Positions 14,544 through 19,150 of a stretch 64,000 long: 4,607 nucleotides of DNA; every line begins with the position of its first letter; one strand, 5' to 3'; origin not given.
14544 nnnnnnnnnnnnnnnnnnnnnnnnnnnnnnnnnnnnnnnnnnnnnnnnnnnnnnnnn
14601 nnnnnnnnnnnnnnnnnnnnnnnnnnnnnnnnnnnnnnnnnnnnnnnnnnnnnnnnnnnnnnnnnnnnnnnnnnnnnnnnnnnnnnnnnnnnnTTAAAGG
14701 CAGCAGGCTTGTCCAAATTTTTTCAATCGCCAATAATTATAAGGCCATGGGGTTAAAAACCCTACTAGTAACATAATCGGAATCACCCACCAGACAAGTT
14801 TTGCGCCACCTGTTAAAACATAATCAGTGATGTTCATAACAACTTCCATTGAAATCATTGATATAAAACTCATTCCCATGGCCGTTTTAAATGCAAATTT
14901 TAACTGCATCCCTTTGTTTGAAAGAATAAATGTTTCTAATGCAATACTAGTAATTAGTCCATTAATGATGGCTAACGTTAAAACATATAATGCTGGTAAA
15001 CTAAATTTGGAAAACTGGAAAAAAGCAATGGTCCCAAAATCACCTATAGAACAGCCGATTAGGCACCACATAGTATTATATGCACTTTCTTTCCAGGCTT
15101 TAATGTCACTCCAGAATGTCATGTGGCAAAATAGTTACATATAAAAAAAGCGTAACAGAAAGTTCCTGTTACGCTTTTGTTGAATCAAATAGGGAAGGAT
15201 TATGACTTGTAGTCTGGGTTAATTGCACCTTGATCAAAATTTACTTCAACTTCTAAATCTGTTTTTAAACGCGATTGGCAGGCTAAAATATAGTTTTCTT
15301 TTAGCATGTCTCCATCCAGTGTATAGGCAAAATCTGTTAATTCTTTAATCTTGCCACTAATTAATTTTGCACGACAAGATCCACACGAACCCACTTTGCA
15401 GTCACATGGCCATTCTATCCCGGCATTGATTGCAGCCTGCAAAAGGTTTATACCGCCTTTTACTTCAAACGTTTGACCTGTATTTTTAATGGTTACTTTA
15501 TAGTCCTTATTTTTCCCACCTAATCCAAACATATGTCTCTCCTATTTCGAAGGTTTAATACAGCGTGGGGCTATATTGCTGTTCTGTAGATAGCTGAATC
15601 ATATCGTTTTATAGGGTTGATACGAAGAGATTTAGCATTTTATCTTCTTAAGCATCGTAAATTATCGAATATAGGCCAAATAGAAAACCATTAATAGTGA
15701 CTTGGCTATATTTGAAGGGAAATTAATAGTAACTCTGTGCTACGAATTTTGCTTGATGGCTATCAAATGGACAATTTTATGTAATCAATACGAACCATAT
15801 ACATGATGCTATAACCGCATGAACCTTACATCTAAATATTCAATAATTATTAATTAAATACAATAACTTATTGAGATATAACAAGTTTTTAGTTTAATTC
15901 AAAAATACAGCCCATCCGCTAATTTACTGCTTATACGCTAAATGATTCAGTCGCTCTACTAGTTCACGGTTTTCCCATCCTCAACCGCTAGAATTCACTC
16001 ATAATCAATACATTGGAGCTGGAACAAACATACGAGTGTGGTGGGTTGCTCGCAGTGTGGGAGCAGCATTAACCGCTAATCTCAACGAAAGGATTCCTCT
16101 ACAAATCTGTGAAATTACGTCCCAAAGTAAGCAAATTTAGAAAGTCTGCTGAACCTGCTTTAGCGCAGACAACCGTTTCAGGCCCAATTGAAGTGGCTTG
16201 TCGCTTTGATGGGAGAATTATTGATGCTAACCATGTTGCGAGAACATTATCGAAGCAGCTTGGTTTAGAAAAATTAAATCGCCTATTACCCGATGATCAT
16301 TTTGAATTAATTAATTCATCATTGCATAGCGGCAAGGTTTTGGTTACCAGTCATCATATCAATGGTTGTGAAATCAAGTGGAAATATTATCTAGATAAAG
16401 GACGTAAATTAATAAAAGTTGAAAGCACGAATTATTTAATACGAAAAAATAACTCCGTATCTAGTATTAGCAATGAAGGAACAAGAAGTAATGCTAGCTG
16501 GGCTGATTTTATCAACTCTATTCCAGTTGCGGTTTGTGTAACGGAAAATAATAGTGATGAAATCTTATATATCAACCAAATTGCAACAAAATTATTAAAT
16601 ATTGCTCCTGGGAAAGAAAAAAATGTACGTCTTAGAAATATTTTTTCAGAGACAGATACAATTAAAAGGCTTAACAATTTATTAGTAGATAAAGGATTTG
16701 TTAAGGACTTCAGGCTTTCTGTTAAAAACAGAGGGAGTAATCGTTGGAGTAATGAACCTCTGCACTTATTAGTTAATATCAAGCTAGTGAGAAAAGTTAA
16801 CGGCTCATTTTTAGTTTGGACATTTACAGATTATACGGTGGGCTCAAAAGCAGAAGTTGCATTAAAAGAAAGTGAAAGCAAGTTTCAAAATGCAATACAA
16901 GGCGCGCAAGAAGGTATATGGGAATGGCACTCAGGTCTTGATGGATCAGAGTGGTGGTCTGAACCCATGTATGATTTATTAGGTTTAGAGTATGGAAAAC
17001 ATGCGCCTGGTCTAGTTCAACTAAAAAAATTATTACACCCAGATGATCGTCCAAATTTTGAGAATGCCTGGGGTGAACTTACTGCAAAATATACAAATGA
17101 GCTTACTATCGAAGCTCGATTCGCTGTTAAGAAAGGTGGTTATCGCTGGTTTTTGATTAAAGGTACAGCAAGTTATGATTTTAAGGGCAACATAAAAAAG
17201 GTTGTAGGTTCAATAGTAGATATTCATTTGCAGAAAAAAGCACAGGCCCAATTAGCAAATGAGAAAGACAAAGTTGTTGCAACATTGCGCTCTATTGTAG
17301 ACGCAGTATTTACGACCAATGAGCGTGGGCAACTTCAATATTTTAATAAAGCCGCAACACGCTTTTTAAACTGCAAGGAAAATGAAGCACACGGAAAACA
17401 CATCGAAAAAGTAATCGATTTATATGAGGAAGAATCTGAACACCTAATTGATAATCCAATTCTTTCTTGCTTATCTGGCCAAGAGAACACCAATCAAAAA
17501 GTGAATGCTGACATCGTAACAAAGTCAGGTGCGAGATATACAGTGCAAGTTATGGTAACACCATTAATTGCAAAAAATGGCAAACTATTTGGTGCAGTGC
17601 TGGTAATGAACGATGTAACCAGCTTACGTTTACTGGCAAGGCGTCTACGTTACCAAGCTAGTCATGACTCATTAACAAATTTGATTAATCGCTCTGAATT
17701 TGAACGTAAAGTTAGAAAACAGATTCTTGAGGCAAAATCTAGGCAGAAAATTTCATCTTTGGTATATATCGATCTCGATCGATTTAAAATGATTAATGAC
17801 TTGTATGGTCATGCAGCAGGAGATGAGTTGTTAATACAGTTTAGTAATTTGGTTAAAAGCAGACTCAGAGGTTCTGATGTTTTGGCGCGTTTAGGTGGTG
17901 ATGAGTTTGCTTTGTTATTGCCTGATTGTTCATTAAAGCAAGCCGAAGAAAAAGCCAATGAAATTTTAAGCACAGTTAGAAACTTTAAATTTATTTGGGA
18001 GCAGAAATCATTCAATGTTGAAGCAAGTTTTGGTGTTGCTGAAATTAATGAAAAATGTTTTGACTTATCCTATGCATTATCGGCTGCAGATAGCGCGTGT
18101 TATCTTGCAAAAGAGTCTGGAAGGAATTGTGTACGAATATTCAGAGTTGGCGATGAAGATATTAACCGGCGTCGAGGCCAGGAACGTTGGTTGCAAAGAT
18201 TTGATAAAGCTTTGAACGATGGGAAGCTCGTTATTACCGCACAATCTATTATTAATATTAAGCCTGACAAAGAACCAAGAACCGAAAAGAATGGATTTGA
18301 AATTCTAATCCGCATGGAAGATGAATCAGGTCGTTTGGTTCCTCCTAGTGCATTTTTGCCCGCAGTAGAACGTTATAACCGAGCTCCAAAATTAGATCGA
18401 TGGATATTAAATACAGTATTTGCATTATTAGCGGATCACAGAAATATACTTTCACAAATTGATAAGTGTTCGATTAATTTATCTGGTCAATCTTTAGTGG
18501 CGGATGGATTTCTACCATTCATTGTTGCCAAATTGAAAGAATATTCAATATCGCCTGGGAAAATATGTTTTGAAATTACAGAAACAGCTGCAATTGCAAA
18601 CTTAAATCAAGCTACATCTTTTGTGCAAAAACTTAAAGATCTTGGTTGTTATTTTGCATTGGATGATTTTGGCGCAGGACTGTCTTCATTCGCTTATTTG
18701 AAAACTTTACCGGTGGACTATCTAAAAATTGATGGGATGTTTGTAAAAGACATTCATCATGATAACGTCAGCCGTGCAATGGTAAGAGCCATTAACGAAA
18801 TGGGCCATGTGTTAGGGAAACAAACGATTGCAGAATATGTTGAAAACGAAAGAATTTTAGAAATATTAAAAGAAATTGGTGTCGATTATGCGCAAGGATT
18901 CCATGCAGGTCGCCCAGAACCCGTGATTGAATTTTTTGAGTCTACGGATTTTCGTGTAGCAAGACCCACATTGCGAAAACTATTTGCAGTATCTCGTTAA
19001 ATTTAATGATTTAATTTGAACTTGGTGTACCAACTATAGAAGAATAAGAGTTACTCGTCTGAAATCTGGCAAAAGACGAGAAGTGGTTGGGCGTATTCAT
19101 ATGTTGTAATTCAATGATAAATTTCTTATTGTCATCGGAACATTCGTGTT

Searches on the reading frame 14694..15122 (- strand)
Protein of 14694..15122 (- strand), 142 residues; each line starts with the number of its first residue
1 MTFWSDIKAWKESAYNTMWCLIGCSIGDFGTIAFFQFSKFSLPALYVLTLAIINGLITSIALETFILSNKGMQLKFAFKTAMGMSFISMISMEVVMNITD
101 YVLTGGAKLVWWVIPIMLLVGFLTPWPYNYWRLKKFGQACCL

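Call 20: search_protein_families(library=pfam, proteins=[window:14694-15122:-], max_evalue=0.01)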
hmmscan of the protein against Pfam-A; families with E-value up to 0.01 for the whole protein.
window:14694-15122:- (142 aa): 1 family
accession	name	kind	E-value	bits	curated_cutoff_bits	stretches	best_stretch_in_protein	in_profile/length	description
PF14342.11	DUF4396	-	6.6e-36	124.2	27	1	10-136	2-139/141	Domain of unknown function (DUF4396)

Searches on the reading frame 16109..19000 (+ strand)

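Call 20: search_protein_families(library=pfam, proteins=[window:16109-19000:+], max_evalue=0.01)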
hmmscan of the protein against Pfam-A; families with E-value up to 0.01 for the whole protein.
window:16109-19000:+ (963 aa): 8 families
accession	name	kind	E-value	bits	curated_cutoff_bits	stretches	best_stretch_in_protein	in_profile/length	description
PF00563.25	EAL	-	1.8e-62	211.3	31.3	1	697-936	3-236/236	EAL domain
PF00990.26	GGDEF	-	1.6e-42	145.5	23.8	1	517-673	1-160/161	Diguanylate cyclase, GGDEF domain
PF13426.13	PAS_9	-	4.8e-22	78.6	27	2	398-504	2-102/103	PAS domain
PF00989.32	PAS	-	2e-21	76.5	22.6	1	389-503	3-113/113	PAS fold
PF08447.18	PAS_3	-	4.1e-13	49.8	25.6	1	283-368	4-88/89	PAS fold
PF08448.16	PAS_4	-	1.8e-10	41.5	23.1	1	393-507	1-109/110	PAS fold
PF13188.13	PAS_8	-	3.1e-09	36.8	21.8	0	132-178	4-50/65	PAS domain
PF13596.12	PAS_10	-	0.00012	23.1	22.1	0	405-504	17-106/106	PAS domain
